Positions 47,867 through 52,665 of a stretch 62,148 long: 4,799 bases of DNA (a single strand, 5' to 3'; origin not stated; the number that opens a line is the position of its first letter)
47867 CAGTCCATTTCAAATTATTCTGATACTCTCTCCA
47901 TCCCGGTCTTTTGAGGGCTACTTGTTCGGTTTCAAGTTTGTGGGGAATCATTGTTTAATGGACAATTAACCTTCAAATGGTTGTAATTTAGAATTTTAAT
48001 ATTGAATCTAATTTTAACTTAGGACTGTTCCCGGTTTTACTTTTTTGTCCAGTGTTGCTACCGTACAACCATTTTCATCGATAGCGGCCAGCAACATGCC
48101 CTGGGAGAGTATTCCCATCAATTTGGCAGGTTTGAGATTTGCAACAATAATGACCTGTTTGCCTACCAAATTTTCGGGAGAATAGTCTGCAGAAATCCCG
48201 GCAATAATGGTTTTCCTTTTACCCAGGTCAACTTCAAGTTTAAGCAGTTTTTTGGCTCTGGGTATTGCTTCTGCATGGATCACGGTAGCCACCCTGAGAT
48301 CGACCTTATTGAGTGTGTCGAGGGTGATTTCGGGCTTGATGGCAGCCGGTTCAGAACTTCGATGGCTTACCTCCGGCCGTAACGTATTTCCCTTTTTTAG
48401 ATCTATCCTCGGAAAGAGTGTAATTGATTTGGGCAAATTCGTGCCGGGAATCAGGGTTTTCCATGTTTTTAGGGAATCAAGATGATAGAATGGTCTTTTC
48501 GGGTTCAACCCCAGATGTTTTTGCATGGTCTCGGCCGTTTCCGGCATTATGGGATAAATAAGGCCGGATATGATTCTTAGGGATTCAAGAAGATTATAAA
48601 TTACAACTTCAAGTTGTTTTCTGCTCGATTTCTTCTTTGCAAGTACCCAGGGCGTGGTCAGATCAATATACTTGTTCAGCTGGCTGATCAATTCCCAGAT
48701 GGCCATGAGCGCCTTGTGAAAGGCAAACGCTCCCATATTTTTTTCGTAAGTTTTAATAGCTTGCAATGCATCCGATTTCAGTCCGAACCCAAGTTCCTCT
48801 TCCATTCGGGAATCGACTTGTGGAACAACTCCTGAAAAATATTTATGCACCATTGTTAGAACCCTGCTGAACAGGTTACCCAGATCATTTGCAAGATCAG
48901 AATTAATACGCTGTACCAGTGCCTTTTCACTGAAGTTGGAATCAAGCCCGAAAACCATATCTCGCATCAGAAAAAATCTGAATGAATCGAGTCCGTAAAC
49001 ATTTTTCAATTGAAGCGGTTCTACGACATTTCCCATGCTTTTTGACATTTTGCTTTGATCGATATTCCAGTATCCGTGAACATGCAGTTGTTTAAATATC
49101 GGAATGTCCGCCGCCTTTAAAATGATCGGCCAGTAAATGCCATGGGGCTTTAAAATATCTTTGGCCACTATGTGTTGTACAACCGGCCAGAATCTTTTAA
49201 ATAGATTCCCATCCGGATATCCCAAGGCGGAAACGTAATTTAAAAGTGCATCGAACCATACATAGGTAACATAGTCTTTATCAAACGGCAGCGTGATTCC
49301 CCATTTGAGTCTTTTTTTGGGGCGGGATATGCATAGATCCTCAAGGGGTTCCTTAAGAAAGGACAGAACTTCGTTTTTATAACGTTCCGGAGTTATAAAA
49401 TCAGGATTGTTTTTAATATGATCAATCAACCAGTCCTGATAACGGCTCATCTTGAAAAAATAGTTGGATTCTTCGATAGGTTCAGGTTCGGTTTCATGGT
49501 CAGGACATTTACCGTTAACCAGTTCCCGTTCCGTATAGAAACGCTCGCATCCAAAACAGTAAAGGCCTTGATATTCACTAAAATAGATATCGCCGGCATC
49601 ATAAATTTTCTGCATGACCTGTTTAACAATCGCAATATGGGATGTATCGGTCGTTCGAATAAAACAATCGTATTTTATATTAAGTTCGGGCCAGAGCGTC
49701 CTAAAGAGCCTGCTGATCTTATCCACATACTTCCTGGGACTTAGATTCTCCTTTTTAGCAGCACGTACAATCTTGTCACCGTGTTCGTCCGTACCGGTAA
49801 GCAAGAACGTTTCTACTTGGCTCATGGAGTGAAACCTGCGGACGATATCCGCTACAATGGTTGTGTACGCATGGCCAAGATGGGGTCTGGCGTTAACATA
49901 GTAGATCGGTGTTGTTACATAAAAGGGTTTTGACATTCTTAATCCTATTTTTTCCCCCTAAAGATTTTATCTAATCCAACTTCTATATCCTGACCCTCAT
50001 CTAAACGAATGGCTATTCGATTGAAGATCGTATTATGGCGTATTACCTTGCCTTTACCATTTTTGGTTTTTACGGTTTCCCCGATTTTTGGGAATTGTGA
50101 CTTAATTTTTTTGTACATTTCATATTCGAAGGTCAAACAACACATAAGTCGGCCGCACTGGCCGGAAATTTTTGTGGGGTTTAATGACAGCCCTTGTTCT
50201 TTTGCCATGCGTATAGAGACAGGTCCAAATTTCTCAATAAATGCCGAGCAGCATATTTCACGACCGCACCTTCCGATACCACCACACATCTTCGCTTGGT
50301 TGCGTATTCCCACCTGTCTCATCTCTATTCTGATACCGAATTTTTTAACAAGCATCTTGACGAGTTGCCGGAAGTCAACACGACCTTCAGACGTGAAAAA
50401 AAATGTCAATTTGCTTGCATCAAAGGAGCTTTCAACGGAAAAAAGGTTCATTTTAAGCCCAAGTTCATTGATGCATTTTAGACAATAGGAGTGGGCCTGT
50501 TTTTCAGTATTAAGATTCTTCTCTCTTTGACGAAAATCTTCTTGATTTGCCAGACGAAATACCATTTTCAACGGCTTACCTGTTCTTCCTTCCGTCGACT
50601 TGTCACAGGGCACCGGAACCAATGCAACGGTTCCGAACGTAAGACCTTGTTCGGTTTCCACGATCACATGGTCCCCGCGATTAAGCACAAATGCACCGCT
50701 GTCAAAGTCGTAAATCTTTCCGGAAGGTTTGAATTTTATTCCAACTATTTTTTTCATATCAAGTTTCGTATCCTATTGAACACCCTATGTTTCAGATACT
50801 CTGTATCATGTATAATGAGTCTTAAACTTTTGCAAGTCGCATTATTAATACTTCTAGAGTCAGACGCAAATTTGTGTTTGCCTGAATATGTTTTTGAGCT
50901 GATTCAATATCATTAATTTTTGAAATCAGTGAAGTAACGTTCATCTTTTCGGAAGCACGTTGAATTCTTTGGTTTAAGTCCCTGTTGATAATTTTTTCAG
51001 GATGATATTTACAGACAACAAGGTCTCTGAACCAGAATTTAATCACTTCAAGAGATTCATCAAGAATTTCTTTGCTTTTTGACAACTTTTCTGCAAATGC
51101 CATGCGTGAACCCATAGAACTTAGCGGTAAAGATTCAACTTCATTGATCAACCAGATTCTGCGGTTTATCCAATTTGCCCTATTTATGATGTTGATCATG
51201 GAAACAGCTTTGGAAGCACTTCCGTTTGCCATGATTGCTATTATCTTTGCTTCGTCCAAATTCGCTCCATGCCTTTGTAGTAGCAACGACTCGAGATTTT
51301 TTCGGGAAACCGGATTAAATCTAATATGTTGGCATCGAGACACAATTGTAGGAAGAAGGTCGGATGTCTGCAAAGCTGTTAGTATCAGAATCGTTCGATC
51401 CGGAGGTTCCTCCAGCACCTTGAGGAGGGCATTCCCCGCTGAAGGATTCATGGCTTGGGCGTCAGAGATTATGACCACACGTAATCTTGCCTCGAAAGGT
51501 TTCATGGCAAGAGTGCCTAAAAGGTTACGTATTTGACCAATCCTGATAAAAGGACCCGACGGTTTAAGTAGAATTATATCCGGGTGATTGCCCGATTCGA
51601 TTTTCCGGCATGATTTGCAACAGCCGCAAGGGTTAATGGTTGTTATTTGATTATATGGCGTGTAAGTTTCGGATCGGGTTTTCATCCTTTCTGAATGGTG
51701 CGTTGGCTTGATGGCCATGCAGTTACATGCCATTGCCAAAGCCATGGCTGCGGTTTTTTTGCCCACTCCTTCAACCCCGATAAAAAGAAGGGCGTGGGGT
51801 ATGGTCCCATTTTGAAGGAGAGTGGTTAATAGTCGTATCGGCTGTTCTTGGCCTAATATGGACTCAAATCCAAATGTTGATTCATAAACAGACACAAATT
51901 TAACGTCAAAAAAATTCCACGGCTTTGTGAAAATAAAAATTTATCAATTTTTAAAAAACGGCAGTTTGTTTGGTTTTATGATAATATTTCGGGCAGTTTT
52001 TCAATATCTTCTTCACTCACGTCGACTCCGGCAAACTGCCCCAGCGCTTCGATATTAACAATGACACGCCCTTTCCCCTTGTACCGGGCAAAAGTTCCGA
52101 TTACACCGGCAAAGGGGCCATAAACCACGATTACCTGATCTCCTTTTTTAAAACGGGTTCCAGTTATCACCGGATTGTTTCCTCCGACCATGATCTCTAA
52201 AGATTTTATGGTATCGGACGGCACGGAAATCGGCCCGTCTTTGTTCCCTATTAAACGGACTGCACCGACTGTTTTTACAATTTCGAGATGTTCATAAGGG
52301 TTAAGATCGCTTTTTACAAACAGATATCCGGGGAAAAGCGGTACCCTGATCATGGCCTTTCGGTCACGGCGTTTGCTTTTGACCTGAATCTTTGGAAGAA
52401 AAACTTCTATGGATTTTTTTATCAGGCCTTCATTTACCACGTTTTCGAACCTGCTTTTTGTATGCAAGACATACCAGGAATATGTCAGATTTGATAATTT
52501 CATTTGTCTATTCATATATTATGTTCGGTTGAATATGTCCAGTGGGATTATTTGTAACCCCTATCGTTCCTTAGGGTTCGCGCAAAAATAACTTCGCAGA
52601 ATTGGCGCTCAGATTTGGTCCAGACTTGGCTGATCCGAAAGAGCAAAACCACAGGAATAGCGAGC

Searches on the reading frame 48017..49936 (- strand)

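Call 69: search_protein_families(library=pfam, proteins=[window:48017-49936:-], max_evalue=0.00001)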
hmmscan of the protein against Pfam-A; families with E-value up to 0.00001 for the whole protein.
window:48017-49936:- (640 aa): 6 families
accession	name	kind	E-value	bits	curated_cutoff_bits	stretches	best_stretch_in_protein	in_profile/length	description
PF09334.17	tRNA-synt_1g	-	1.8e-101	340.2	20.1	2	138-360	163-391/391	tRNA synthetases class I (M)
PF01588.26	tRNA_bind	-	7e-27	93.8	27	1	547-637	1-95/96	Putative tRNA binding domain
PF00133.28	tRNA-synt_1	-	2.7e-23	82.9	22.7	2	3-218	23-245/414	tRNA synthetases class I (I, L, M and V)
PF01406.26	tRNA-synt_1e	-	5.6e-15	55.9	27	1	14-123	19-127/301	tRNA synthetases class I (C) catalytic domain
PF08264.19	Anticodon_1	-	8e-10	39.2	25.1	1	392-473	10-88/148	Anticodon-binding domain of tRNA ligase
PF19303.5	Anticodon_3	-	1.9e-09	38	23.5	1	386-512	14-136/152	Anticodon binding domain of methionyl tRNA ligase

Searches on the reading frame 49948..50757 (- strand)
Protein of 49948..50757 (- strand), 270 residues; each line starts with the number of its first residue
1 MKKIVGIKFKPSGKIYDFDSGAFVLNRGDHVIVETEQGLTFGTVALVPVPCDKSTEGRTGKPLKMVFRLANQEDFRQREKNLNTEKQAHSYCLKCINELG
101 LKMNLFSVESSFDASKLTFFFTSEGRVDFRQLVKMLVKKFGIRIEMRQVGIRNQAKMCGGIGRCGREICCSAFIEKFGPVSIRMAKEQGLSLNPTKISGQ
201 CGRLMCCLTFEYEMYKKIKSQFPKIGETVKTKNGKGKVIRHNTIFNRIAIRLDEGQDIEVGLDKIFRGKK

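Call 69: search_protein_families(library=pfam, proteins=[window:49948-50757:-], max_evalue=0.00001)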
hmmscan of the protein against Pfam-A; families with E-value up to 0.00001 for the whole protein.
window:49948-50757:- (270 aa): 1 family
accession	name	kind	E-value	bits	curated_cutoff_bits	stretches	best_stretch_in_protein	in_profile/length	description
PF04468.17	PSP1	-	1.4e-30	105.8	27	1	64-149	1-86/86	PSP1 C-terminal conserved region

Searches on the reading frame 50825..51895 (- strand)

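Call 69: search_protein_families(library=pfam, proteins=[window:50825-51895:-], max_evalue=0.00001)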
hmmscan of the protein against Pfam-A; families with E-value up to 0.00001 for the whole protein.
window:50825-51895:- (357 aa): 1 family
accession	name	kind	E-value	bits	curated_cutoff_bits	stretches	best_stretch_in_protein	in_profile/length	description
PF13177.12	DNA_pol3_delta2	-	1.7e-50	171.6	27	1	15-196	1-160/161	DNA polymerase III, delta subunit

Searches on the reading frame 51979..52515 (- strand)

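Call 69: search_protein_families(library=pfam, proteins=[window:51979-52515:-], max_evalue=0.00001)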
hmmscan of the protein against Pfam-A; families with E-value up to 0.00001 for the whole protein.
window:51979-52515:- (179 aa): 1 family
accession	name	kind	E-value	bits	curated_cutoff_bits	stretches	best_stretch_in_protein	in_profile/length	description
PF02357.24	NusG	-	2.3e-21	76.6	22.2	1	13-106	2-92/93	Transcription termination factor nusG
